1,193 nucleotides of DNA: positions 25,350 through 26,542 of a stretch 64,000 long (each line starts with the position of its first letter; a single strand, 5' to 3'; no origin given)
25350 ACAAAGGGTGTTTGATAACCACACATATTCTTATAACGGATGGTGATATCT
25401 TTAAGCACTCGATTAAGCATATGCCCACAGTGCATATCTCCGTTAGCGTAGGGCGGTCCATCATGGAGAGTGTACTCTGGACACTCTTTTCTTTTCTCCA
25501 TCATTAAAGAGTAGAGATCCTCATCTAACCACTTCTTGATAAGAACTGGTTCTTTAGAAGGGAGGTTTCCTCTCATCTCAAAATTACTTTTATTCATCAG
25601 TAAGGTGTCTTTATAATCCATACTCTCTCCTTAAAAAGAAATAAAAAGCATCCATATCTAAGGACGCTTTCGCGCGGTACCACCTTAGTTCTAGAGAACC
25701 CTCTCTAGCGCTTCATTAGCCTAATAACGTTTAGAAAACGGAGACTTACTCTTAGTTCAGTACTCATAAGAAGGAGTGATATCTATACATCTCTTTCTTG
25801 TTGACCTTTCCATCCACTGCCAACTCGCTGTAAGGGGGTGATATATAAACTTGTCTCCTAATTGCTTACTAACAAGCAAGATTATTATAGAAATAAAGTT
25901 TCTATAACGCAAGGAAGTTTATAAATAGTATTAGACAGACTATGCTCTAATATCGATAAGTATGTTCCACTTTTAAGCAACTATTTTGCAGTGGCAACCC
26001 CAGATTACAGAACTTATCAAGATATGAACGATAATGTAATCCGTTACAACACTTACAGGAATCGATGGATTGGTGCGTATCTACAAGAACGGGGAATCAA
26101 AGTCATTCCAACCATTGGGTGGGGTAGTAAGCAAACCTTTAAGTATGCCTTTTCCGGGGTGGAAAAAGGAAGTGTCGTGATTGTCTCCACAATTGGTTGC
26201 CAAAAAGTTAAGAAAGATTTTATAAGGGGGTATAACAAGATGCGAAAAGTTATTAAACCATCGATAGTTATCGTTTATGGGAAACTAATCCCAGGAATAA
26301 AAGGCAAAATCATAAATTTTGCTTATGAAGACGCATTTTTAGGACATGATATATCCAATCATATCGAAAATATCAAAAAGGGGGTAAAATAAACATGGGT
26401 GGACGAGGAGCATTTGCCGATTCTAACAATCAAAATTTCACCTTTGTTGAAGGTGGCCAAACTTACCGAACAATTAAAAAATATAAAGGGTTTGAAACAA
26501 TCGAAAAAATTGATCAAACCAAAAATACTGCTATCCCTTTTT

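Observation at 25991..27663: Opposite-strand four-gene cassette inserted into the conserved ftsZ / ileS junction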

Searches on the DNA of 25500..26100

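Call 10: search_rna_families(source=window, start=25500, end=26100, threshold=evalue, max_evalue=1, show_alignments=1)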
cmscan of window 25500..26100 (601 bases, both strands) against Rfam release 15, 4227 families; matches with E-value up to 1: 1.
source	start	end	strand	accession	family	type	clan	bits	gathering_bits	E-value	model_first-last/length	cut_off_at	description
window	25657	25872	-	RF00230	T-box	Cis-reg; leader;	-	84.4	93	7.2e-19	1-219/219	no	T-box leader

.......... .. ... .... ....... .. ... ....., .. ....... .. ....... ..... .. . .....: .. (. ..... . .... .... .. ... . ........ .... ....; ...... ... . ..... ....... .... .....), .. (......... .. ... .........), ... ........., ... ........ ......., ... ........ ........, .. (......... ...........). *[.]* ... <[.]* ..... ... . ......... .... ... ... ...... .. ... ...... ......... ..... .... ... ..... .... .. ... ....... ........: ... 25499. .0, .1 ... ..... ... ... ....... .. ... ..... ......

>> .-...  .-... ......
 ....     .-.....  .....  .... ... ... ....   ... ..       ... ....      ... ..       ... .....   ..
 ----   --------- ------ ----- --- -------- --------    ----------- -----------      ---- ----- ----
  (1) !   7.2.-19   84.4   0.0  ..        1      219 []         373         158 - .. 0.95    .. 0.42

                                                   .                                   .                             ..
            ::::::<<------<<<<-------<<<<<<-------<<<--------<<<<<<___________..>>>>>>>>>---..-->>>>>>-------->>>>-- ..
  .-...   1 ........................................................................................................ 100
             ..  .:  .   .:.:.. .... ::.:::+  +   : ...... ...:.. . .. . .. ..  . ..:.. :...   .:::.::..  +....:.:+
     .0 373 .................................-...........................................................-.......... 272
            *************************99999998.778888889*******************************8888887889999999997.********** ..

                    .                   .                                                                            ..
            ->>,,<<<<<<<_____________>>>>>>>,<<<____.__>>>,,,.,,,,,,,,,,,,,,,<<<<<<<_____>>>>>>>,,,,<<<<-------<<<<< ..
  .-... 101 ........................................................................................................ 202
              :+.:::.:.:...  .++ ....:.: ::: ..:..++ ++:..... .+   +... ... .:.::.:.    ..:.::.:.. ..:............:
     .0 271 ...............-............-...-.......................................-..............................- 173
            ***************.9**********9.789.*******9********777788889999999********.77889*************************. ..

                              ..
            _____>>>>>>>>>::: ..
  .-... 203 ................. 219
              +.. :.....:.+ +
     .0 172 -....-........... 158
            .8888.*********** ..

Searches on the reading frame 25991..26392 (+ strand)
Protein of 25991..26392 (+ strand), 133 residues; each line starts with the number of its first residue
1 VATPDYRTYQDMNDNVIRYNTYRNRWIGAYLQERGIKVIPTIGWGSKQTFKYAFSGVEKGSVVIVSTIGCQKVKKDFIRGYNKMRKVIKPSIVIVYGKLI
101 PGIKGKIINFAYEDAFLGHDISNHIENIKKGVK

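Call 3: search_protein_families(library=pfam, proteins=[window:25991-26392:+], max_evalue=1)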
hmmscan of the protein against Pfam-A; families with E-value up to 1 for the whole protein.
window:25991-26392:+ (133 aa): 2 families
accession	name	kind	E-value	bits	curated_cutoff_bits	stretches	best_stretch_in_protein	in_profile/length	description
PF14386.11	DUF4417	-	3.9e-33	114.9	28.9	1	3-107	69-176/183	Domain of unknown function (DUF4417)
PF11440.14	AGT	-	0.11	12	25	1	50-96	52-99/355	DNA alpha-glucosyltransferase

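Call 4: search_protein_families(library=phrogs, proteins=[window:25991-26392:+], max_evalue=1)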
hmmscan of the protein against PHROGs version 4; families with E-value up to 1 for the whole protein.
window:25991-26392:+ (133 aa): 2 families
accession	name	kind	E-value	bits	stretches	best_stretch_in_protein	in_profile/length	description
phrog_8680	-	unknown function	4.5e-31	108.7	1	2-111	92-204/221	-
phrog_940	-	DNA, RNA and nucleotide metabolism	1.7e-28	101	1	3-99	239-338/388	nuclease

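Call 5: search_protein_families(library=ncbifam, proteins=[window:25991-26392:+], max_evalue=1)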
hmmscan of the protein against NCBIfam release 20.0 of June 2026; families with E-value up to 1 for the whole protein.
window:25991-26392:+ (133 aa): 0 families

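Call 11: search_protein_families(library=padloc, proteins=[window:25991-26392:+], max_evalue=1)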
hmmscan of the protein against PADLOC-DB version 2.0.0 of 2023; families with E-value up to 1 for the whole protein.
window:25991-26392:+ (133 aa): 0 families
